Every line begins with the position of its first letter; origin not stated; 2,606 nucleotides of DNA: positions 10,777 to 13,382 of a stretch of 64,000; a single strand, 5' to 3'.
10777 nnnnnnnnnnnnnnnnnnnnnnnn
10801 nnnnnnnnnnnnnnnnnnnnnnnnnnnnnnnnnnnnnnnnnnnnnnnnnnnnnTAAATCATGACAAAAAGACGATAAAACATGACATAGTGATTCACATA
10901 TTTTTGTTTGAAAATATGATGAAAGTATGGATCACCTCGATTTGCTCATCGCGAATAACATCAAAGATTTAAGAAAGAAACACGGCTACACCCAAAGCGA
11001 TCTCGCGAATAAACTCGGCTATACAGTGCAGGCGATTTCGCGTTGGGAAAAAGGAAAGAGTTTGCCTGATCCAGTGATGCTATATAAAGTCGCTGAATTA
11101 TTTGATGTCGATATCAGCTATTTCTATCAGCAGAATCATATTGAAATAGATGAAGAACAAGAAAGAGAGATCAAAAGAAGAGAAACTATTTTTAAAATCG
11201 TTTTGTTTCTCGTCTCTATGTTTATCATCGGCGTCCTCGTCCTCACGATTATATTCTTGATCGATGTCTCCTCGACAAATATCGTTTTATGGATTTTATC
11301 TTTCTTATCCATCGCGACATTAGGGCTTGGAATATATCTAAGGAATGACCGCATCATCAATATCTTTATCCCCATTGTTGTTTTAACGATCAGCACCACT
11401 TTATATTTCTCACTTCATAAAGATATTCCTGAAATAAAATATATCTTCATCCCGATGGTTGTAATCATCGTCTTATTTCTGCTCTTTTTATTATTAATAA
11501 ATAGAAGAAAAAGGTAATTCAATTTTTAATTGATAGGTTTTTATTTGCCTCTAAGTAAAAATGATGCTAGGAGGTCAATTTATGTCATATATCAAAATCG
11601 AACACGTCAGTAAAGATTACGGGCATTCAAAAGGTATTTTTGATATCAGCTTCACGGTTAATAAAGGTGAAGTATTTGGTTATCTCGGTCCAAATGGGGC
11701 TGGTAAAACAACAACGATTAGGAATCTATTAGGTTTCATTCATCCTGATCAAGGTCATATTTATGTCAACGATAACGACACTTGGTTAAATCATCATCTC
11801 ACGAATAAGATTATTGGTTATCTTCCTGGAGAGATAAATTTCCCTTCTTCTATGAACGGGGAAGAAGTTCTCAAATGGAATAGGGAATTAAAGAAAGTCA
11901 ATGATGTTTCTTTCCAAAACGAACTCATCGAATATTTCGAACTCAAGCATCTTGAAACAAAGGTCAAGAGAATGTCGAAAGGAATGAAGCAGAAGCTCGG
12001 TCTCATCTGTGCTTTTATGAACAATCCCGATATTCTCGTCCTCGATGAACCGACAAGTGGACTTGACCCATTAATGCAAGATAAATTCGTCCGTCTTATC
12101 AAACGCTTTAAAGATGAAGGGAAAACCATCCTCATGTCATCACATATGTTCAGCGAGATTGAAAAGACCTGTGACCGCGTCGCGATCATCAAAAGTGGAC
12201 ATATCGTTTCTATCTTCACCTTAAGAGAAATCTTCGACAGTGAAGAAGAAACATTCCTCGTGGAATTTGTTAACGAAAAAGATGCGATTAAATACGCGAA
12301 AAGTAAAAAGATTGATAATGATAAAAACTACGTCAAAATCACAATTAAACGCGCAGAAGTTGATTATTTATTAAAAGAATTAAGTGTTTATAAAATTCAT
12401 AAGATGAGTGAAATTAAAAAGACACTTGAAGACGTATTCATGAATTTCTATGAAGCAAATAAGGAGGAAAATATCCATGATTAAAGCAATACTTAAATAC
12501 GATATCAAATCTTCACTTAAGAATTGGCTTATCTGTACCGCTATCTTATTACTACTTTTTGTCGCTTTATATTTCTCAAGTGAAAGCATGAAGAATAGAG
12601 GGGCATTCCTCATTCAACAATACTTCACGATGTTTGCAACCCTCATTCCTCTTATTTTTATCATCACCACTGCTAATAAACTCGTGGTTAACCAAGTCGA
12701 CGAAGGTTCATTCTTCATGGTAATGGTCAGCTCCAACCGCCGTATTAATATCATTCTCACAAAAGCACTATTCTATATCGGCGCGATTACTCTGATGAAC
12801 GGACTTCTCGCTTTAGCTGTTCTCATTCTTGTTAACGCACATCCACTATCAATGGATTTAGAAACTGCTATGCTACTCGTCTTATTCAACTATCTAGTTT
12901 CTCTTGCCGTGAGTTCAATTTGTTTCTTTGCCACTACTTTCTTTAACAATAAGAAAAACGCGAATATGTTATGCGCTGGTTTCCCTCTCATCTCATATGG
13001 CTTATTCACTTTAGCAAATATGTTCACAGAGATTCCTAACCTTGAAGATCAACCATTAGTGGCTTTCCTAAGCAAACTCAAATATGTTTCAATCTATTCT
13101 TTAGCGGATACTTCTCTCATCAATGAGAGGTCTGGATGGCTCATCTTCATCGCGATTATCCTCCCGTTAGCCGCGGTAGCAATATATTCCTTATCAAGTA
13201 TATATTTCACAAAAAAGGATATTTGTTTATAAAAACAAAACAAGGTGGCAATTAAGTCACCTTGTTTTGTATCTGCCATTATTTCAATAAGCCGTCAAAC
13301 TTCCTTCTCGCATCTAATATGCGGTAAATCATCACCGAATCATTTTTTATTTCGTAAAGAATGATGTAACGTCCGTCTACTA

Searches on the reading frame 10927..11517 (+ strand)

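Call 64: search_protein_families(library=pfam, proteins=[window:10927-11517:+], max_evalue=0.00001)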
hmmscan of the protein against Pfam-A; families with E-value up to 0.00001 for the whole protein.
window:10927-11517:+ (196 aa): 3 families
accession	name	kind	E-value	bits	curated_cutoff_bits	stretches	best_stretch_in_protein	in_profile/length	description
PF01381.28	HTH_3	-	8.7e-18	64.5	23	1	12-66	1-55/55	Helix-turn-helix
PF12844.13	HTH_19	-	5.9e-12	45.8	30.2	1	10-70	2-62/64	Helix-turn-helix domain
PF13560.12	HTH_31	-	6.1e-08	33.3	27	1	12-62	6-57/64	Helix-turn-helix domain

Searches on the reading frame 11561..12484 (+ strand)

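Call 64: search_protein_families(library=pfam, proteins=[window:11561-12484:+], max_evalue=0.00001)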
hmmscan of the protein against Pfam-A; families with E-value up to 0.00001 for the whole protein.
window:11561-12484:+ (307 aa): 2 families
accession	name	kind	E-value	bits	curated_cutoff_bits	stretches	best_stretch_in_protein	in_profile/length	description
PF00005.33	ABC_tran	-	2.1e-27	96.8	25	1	28-166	3-137/137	ABC transporter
PF13304.12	AAA_21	-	1.4e-14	55.3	27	1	112-195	212-298/304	AAA domain, putative AbiEii toxin, Type IV TA system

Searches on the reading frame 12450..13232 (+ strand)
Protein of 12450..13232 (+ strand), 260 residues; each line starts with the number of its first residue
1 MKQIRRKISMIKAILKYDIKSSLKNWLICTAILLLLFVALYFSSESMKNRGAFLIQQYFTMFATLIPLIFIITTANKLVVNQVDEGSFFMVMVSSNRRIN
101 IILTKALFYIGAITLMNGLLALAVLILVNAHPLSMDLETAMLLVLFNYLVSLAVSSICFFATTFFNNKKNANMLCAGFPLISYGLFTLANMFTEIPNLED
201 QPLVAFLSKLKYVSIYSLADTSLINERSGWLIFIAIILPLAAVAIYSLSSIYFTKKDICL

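Call 64: search_protein_families(library=pfam, proteins=[window:12450-13232:+], max_evalue=0.00001)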
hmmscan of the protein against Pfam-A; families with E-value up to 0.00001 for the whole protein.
window:12450-13232:+ (260 aa): 1 family
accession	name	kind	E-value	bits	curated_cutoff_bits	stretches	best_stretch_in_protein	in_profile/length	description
PF12679.13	ABC2_membrane_2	-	1e-06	28.7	27.2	1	39-258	31-283/283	ABC-2 family transporter protein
